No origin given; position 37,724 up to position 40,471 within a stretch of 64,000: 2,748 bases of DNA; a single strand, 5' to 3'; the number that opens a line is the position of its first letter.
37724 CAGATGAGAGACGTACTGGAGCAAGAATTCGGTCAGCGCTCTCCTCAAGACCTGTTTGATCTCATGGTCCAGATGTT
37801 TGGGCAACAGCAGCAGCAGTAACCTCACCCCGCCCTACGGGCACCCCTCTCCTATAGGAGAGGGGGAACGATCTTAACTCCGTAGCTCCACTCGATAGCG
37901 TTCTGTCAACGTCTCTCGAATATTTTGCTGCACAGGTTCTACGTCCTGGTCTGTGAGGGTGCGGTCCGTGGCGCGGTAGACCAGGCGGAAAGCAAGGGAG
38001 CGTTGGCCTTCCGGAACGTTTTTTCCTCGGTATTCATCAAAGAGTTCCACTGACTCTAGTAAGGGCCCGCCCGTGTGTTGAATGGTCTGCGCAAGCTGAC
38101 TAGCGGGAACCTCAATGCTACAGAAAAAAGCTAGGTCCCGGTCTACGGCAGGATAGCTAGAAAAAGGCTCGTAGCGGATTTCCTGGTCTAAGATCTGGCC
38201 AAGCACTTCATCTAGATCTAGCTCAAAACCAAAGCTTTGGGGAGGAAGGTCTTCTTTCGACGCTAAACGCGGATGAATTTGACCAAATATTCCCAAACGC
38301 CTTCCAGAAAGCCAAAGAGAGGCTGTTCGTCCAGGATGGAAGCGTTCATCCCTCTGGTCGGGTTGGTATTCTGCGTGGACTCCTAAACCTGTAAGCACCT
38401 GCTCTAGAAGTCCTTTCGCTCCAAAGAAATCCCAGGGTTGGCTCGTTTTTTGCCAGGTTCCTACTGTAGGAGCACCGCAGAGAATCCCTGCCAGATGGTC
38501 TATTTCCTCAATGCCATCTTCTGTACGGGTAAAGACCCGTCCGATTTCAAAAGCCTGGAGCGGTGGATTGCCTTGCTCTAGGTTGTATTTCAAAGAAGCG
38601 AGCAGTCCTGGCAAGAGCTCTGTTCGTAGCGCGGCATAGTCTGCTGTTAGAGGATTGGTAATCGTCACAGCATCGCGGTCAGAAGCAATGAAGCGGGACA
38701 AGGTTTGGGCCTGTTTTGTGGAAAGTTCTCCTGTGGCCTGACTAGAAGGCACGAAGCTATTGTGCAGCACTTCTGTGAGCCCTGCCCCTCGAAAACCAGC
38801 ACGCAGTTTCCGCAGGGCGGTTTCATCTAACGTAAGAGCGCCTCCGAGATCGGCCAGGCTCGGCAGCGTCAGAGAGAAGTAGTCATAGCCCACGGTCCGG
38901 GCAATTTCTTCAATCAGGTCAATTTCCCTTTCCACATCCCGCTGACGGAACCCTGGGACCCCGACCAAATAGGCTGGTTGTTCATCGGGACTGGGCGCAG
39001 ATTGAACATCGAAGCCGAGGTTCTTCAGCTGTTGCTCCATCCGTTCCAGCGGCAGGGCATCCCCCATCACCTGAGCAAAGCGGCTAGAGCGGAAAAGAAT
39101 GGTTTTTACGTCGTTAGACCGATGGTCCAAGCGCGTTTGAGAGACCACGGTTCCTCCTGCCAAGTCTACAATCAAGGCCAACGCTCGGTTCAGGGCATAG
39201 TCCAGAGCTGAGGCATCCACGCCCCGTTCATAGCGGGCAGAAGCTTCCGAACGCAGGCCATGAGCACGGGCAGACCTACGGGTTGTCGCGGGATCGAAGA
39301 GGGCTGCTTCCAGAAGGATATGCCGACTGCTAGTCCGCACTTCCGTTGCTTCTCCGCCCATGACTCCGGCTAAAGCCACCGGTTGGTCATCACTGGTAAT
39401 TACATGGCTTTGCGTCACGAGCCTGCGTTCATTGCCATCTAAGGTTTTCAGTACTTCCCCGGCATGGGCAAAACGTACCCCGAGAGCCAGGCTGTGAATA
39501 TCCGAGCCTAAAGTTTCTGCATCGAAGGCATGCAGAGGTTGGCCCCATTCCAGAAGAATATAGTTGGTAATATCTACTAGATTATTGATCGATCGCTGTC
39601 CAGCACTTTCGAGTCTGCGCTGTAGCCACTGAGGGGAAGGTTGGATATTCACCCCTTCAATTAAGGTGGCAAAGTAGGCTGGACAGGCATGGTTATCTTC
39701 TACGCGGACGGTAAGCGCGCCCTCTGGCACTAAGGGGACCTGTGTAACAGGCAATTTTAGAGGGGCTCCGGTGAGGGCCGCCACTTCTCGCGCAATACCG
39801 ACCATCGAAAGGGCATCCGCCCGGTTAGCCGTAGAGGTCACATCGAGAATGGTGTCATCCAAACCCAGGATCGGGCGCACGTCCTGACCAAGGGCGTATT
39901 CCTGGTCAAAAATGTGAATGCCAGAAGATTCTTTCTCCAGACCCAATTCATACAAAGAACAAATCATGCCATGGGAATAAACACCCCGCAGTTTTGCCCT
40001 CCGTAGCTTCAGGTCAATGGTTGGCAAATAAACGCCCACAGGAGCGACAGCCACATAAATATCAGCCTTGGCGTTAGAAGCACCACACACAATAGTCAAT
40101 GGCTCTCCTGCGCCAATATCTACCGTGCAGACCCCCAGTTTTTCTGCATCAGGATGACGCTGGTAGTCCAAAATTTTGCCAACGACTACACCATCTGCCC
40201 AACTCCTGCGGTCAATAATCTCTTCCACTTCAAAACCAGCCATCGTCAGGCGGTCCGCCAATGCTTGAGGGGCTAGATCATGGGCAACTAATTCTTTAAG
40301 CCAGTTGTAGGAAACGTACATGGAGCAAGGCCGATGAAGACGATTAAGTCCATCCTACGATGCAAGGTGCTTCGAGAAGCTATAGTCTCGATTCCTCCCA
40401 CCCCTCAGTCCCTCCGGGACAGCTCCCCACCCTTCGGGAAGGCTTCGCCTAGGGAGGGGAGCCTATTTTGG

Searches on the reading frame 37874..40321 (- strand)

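Call 19: search_protein_families(library=ncbifam, proteins=[window:37874-40321:-], max_evalue=0.00001)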
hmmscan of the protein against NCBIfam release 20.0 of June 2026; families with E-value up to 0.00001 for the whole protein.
window:37874-40321:- (815 aa): 8 families
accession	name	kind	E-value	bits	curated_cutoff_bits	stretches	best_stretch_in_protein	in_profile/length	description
TIGR00472.1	pheT_bact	equivalog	4e-231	769.5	402.65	1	1-814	1-798/798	phenylalanine--tRNA ligase subunit beta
NF001882.0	PRK00629.5-4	equivalog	8.3e-49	166.6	527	1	1-490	1-472/725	phenylalanine--tRNA ligase subunit beta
NF045760.1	YtpR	equivalog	8.8e-30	103.9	100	1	38-147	76-184/185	YtpR family tRNA-binding protein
TIGR00471.1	pheT_arch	equivalog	2.2e-29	102.4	282.65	1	404-705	276-549/551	phenylalanine--tRNA ligase subunit beta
NF001879.0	PRK00629.5-1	equivalog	6.8e-13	48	840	1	3-184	3-187/718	phenylalanine--tRNA ligase subunit beta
TIGR00469.1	pheS_mito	equivalog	3.3e-11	42.5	258.35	1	716-813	350-451/451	phenylalanine--tRNA ligase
NF045867.1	PheT_Nterm_rel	equivalog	5.2e-10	39.6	120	1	45-129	89-171/171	TyrS-associated PheT N-terminal domain-related protein TapR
NF051887.1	PheS_related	equivalog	1.9e-08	33.8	300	1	706-807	235-348/349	PheS-related mystery ligase SrmL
